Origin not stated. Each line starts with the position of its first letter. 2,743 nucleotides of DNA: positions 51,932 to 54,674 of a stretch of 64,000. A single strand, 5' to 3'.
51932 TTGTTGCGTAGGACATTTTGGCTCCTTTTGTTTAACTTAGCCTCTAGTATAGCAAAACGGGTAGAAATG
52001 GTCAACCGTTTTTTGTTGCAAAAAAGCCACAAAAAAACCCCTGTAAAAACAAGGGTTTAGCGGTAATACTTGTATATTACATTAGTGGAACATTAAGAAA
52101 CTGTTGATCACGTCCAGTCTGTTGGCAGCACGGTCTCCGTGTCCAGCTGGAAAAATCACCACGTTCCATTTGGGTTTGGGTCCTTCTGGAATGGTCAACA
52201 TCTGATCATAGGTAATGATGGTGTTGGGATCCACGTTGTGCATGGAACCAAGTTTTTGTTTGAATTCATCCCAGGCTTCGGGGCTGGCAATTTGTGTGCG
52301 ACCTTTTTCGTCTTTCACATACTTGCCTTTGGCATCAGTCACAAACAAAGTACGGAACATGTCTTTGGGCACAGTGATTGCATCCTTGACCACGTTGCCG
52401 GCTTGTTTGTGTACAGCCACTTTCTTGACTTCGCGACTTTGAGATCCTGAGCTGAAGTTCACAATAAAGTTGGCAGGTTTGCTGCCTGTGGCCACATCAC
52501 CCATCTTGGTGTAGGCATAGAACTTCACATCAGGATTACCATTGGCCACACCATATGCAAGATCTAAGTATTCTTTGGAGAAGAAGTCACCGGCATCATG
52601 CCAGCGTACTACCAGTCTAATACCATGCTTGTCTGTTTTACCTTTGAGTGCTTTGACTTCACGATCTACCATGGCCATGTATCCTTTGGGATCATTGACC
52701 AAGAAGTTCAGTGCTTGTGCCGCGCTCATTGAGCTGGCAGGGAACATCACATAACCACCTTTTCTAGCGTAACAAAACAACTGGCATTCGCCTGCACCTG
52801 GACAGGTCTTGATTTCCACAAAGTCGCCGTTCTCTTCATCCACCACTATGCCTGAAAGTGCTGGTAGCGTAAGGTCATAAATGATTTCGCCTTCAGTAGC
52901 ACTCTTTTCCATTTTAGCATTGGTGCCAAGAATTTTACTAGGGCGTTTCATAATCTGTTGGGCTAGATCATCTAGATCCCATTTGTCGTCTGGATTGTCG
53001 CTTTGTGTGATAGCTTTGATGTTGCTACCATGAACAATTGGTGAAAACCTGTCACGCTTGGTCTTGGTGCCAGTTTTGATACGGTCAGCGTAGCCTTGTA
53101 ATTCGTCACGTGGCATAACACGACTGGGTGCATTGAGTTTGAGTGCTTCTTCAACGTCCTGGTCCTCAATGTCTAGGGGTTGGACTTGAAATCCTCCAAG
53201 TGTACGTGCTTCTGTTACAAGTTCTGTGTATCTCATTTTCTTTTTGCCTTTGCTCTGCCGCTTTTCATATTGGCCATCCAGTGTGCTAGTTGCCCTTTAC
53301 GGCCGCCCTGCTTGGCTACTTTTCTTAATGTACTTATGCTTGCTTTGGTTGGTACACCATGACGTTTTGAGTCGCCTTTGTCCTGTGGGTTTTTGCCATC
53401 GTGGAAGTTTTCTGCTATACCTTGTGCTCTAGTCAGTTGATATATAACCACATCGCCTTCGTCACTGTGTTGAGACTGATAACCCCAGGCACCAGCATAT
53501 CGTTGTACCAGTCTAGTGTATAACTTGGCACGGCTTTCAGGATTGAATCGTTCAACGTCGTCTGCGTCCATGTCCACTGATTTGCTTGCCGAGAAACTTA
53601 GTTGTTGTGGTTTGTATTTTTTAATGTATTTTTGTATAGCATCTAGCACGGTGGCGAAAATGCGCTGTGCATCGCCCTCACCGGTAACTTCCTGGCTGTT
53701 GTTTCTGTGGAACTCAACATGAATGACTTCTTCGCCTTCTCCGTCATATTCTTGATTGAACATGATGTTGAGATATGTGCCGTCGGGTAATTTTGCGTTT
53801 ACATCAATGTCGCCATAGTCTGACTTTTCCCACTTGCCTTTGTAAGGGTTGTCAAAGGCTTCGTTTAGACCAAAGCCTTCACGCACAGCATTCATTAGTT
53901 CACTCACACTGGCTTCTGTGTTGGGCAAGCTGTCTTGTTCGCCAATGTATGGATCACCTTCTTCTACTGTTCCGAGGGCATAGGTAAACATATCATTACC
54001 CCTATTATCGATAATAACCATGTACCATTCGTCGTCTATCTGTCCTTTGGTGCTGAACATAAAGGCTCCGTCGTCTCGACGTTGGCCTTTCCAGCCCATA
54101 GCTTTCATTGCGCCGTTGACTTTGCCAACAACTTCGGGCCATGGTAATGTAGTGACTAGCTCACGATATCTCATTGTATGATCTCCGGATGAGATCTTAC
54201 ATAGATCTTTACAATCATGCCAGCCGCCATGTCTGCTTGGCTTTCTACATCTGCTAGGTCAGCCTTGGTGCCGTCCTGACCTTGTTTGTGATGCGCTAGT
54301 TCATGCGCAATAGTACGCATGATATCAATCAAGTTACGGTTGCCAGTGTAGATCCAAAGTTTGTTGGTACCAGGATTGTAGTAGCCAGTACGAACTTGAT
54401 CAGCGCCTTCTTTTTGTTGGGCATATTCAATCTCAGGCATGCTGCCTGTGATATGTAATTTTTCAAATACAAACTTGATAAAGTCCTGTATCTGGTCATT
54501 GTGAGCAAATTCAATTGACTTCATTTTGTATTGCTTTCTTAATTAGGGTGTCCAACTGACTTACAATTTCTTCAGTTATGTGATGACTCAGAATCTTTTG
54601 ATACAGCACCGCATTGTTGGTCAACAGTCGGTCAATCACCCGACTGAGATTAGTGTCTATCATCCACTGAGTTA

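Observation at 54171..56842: Four-gene operon behind a perfect sigma70 promoter: ClpP, MNT-type nucleotidyltransferase, a 306-aa unknown protein and a mini HExxH peptidase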

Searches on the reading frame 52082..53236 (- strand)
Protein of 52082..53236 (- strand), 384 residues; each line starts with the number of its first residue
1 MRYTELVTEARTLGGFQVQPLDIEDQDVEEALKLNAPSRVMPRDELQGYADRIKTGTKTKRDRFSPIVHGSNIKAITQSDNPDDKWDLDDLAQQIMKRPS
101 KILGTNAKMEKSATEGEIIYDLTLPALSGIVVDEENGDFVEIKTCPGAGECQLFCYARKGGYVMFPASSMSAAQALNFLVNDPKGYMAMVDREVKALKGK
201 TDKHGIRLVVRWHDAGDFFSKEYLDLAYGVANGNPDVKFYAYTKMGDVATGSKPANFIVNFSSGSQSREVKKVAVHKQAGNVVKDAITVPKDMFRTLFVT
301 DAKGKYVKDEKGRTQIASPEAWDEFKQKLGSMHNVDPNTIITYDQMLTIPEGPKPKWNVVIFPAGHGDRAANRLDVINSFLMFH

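Call 3: search_protein_families(library=pfam, proteins=[window:52082-53236:-], max_evalue=0.1)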
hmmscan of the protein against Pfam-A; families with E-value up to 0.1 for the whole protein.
window:52082-53236:- (384 aa): 2 families
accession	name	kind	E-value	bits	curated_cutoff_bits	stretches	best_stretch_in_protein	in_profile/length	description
PF17338.8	GP88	-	7e-31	108.3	24.4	1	105-282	6-179/230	Gene product 88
PF22348.1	ColA_N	-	0.031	14.5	27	1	118-140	10-32/47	Colicin-A N-terminal domain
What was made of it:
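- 52082..53236 (-): GP88-family protein (PF17338), the last gene of the coupled block. Homologues lie within about 1 kb downstream of the NT-led ORF in about 14 of the 17 loci with a GP88 match, and abut or overlap it in about 10. Call 3 (108.3 bits against a cut-off of 24.4).
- On GP88 family (PF17338): 108.3 bits against a cut-off of 24.4 for 52082-53236 (call 3).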

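Call 4: search_protein_families(library=phrogs, proteins=[window:52082-53236:-], max_evalue=0.01)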
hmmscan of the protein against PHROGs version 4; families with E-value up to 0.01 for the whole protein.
window:52082-53236:- (384 aa): 2 families
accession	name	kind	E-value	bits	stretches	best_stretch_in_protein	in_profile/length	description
phrog_1392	-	unknown function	1.4e-17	65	1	144-271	81-210/296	-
phrog_1617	-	unknown function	1.9e-14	54.4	1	94-282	33-212/273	-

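Call 54: search_protein_families(library=padloc, proteins=[window:52082-53236:-], max_evalue=0.01)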
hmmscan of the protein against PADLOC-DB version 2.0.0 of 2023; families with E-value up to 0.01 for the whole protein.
window:52082-53236:- (384 aa): 0 families

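Call 55: search_protein_families(library=ncbifam, proteins=[window:52082-53236:-], max_evalue=0.01)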
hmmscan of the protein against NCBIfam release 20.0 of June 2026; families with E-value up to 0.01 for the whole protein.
window:52082-53236:- (384 aa): 0 families

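Call 69: search_solved_structures(query=window:52082-53236:-, max_evalue=1, show_alignments=1)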
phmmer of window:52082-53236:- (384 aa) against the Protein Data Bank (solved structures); distinct sequences matched with E-value up to 1: 1.
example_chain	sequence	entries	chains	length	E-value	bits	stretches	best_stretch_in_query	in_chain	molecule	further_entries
3g27_A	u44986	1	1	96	0.65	12.8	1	228-280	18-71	82 prophage-derived uncharacterized protein ybcO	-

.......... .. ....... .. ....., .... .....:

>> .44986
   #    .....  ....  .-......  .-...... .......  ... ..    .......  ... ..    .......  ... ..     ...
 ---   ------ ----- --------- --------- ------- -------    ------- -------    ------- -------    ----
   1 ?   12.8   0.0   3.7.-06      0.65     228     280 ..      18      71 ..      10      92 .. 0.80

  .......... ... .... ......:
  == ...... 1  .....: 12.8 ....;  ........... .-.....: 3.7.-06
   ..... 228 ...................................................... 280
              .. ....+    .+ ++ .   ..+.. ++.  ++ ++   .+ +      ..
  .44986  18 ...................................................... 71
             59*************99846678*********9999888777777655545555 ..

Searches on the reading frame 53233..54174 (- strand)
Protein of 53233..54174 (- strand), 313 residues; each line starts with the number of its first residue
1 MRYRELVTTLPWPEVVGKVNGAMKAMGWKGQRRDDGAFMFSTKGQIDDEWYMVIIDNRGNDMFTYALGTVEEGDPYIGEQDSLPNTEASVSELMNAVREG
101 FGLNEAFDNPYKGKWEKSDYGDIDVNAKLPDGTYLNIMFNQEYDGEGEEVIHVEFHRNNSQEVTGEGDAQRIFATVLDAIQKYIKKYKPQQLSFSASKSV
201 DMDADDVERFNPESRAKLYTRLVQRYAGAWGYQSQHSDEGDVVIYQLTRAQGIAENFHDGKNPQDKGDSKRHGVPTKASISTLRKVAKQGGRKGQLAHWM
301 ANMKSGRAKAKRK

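Call 3: search_protein_families(library=pfam, proteins=[window:53233-54174:-], max_evalue=0.1)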
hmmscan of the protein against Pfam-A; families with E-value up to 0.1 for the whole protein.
window:53233-54174:- (313 aa): 2 families
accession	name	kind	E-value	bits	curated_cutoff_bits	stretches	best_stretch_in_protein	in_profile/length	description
PF22028.2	DUF6934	-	0.0014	19.1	27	1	159-199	57-97/145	Family of unknown function (DUF6934)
PF19818.4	DUF6301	-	0.0029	18.1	27.2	1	7-58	4-56/137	Family of unknown function (DUF6301)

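Call 4: search_protein_families(library=phrogs, proteins=[window:53233-54174:-], max_evalue=0.01)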
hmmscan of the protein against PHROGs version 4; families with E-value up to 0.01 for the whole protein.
window:53233-54174:- (313 aa): 2 families
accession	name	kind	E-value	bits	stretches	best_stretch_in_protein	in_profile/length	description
phrog_16075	-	unknown function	1.2e-13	52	1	102-244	164-302/306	-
phrog_6387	-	unknown function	2.5e-11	44.5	1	102-253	9-156/301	-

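Call 54: search_protein_families(library=padloc, proteins=[window:53233-54174:-], max_evalue=0.01)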
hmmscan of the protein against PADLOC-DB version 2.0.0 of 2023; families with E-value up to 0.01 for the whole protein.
window:53233-54174:- (313 aa): 1 family
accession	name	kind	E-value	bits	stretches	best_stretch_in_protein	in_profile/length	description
PDLC00148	GajB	-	0.0027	14.8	1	151-204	241-295/369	UrvD helicase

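Call 55: search_protein_families(library=ncbifam, proteins=[window:53233-54174:-], max_evalue=0.01)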
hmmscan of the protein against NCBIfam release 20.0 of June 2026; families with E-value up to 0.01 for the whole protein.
window:53233-54174:- (313 aa): 0 families

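Call 70: search_solved_structures(query=window:53233-54174:-, max_evalue=1, show_alignments=1)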
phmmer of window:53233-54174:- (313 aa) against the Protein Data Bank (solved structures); distinct sequences matched with E-value up to 1: 0.
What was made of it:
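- Tried and rejected: GP88 and U313 against PDB sequences gave nothing significant (calls 69, 70).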

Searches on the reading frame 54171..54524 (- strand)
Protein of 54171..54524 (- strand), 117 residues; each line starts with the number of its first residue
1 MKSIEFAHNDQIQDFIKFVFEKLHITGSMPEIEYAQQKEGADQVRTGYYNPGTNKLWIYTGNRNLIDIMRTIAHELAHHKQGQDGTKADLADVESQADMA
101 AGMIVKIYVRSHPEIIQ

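Call 3: search_protein_families(library=pfam, proteins=[window:54171-54524:-], max_evalue=0.1)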
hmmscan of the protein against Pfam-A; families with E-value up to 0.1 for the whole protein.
window:54171-54524:- (117 aa): 2 families
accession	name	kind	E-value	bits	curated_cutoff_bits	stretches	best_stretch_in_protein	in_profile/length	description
PF20573.4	DUF6782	-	5.1e-05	23.1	27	1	42-92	63-114/241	Putative metallopeptidase family (DUF6782)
PF19192.6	Response_reg_2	-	0.056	14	27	1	57-95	126-163/180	Response receiver domain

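Call 4: search_protein_families(library=phrogs, proteins=[window:54171-54524:-], max_evalue=0.01)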
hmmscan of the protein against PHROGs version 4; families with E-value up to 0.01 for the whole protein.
window:54171-54524:- (117 aa): 1 family
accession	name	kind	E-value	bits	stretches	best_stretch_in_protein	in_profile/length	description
phrog_87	-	other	1.5e-05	25.8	1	42-99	63-121/227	metallo-protease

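Call 13: search_dna_similar(query=window:54171-54524:-, collection=phages, mode=protein, max_rows=40, max_evalue=0.001)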
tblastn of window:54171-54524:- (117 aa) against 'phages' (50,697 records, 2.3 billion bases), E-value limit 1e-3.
Records with a match: 6; places in all: 6; records where one place covers at least 80% of the query: 2.
Best place of each record, by identity: <60% 6.
By first word of the organism name: Flavobacterium 4; Synechococcus 2.
By host as written in the record: Flavobacterium sp. LMO8 4; Synechococcus sp. KCZYC6 2.
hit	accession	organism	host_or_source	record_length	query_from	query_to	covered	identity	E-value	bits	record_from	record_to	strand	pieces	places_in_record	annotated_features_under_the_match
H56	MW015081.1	Synechococcus phage S-SRM01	Synechococcus sp. KCZYC6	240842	12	115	89%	31.8%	6e-8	55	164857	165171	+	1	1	hypothetical protein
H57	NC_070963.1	Synechococcus phage S-SRM01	Synechococcus sp. KCZYC6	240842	12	115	89%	31.8%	6e-8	55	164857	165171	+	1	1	hypothetical protein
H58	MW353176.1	Flavobacterium phage vB_FspM_immuto_3-5A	Flavobacterium sp. LMO8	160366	5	91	74%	26.7%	8e-4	43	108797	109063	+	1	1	nicotinamide mononucleotide adenylyltransferase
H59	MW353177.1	Flavobacterium phage vB_FspM_immuto_13-6C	Flavobacterium sp. LMO8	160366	5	91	74%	26.7%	8e-4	43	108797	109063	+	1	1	nicotinamide mononucleotide adenylyltransferase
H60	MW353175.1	Flavobacterium phage vB_FspM_immuto_2-6A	Flavobacterium sp. LMO8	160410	5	91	74%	26.7%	8e-4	43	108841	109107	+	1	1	nicotinamide mononucleotide adenylyltransferase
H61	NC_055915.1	Flavobacterium phage vB_FspM_immuto_2-6A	Flavobacterium sp. LMO8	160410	5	91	74%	26.7%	8e-4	43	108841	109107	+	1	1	nicotinamide mononucleotide adenylyltransferase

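Call 26: search_solved_structures(query=window:54171-54524:-, max_evalue=10, show_alignments=2)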
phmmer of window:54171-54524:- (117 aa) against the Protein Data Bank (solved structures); distinct sequences matched with E-value up to 10: 0.

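Call 54: search_protein_families(library=padloc, proteins=[window:54171-54524:-], max_evalue=0.01)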
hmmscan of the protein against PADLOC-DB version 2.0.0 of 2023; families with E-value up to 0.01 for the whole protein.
window:54171-54524:- (117 aa): 0 families

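Call 55: search_protein_families(library=ncbifam, proteins=[window:54171-54524:-], max_evalue=0.01)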
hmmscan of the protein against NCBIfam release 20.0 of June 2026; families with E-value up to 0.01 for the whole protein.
window:54171-54524:- (117 aa): 1 family
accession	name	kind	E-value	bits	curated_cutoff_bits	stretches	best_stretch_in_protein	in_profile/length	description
NF038145.1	Hvo_1808_fam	equivalog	1.6e-05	24.3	200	1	13-92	78-157/432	Hvo_1808 family surface protein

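Call 60: find_homologous_proteins(query=window:54171-54524:-, max_evalue=0.001)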
Query window:54171-54524:- (117 aa): 25 proteins with E <= 0.001 among 25 candidates.
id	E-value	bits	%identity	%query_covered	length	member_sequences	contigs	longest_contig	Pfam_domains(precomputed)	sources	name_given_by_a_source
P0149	7.4e-70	250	97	100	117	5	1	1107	-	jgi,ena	jgi:hypothetical protein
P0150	7.7e-64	230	88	100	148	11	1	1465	-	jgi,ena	jgi:hypothetical protein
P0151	9.2e-64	230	89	100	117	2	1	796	-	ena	-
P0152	5.0e-62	225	85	100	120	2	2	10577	-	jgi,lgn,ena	jgi:hypothetical protein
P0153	5.1e-61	221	86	100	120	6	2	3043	-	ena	-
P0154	5.5e-60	218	82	100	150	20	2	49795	-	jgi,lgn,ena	jgi:hypothetical protein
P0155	6.4e-59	215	82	100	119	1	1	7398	-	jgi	jgi:hypothetical protein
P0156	8.5e-57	208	79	100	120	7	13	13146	-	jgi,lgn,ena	jgi:hypothetical protein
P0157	2.5e-55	203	79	100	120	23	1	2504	-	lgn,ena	-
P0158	6.8e-55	202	78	100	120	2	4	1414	-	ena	-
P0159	2.4e-54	200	78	100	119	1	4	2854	-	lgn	-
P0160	1.8e-42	162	62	100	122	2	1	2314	-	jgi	jgi:hypothetical protein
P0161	3.5e-42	161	65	100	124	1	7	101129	-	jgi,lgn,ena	jgi:hypothetical protein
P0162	1.4e-41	159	83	76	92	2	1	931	-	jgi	jgi:hypothetical protein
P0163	4.8e-40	154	62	100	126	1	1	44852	-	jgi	jgi:hypothetical protein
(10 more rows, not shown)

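Call 62: get_annotated_region(hit=H61, flank=3000)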
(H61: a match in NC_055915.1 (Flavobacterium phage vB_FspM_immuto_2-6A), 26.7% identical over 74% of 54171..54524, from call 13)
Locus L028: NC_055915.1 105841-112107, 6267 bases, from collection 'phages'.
description: Flavobacterium phage vB_FspM_immuto_2-6A, complete genome.
organism: Flavobacterium phage vB_FspM_immuto_2-6A (NCBI taxid 2801477)
taxonomy: Viruses; Duplodnaviria; Heunggongvirae; Uroviricota; Caudoviricetes; Immutovirus; Immutovirus immuto
host: Flavobacterium sp. LMO8; source: Baltic Sea mesocosm; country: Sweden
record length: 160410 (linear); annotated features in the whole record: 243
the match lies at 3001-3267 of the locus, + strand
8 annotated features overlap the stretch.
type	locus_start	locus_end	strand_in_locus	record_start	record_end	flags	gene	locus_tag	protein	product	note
CDS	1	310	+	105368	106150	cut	-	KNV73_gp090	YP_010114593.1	exonuclease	-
CDS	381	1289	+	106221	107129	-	-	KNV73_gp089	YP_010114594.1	hypothetical protein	-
CDS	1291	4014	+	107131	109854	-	-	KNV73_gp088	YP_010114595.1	nicotinamide mononucleotide adenylyltransferase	Nicotinamide mononucleotide adenylyltransferase, NadR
CDS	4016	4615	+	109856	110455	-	-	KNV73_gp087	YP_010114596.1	5'-3' deoxyribonucleotidase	5' nucleotidase, deoxy (Pyrimidine), cytosolic type C protein (NT5C)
CDS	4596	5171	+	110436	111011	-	-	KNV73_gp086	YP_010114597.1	hypothetical protein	-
CDS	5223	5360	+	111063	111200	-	-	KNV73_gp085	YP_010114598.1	hypothetical protein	-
CDS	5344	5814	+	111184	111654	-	-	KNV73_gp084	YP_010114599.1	hypothetical protein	-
CDS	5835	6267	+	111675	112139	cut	-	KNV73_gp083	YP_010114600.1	hypothetical protein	-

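Call 63: get_annotated_region(hit=H57, flank=3000)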
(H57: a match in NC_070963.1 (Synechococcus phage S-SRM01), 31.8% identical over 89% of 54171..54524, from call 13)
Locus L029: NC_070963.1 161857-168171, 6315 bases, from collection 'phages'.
description: Synechococcus phage S-SRM01, complete genome.
organism: Synechococcus phage S-SRM01 (NCBI taxid 2781608)
taxonomy: Viruses; Duplodnaviria; Heunggongvirae; Uroviricota; Caudoviricetes; Kyanoviridae; Serangoonvirus; Serangoonvirus essarone
host: Synechococcus sp. KCZYC6; source: Serangoon Reservoir; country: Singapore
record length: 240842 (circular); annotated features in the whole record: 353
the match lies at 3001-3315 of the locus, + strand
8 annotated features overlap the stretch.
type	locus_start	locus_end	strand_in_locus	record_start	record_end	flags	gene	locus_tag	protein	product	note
CDS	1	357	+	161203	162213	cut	-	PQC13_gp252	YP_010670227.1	recombinase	recombinase RecA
CDS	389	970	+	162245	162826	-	-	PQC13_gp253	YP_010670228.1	homing endonuclease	-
CDS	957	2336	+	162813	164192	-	-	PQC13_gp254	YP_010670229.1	DnaB-like replicative helicase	-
CDS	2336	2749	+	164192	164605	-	-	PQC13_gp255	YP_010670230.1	MazG-like pyrophosphatase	-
CDS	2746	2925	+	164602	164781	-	-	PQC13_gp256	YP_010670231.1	hypothetical protein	-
CDS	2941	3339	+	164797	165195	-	-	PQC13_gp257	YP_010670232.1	hypothetical protein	-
CDS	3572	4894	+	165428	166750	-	-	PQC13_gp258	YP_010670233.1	cytidyltransferase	-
CDS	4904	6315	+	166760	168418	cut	-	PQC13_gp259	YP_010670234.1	hypothetical protein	-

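Call 64: search_protein_families(library=pfam, proteins=[L028:1291-4014:+, L029:2941-3339:+, L029:3572-4894:+], max_evalue=0.01)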
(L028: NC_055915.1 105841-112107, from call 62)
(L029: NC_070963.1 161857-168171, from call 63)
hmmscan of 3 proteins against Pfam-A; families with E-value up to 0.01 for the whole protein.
L028:1291-4014:+ (907 aa): 1 family
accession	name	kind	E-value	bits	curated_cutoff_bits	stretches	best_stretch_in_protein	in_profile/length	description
PF14891.12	Peptidase_M91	-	0.0063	17.3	25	0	634-678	93-135/176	Effector protein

L029:2941-3339:+ (132 aa): 0 families

L029:3572-4894:+ (440 aa): 1 family
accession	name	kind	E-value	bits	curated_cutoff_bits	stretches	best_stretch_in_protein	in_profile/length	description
PF01467.32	CTP_transf_like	-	8.7e-07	29.6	21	1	118-220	1-95/133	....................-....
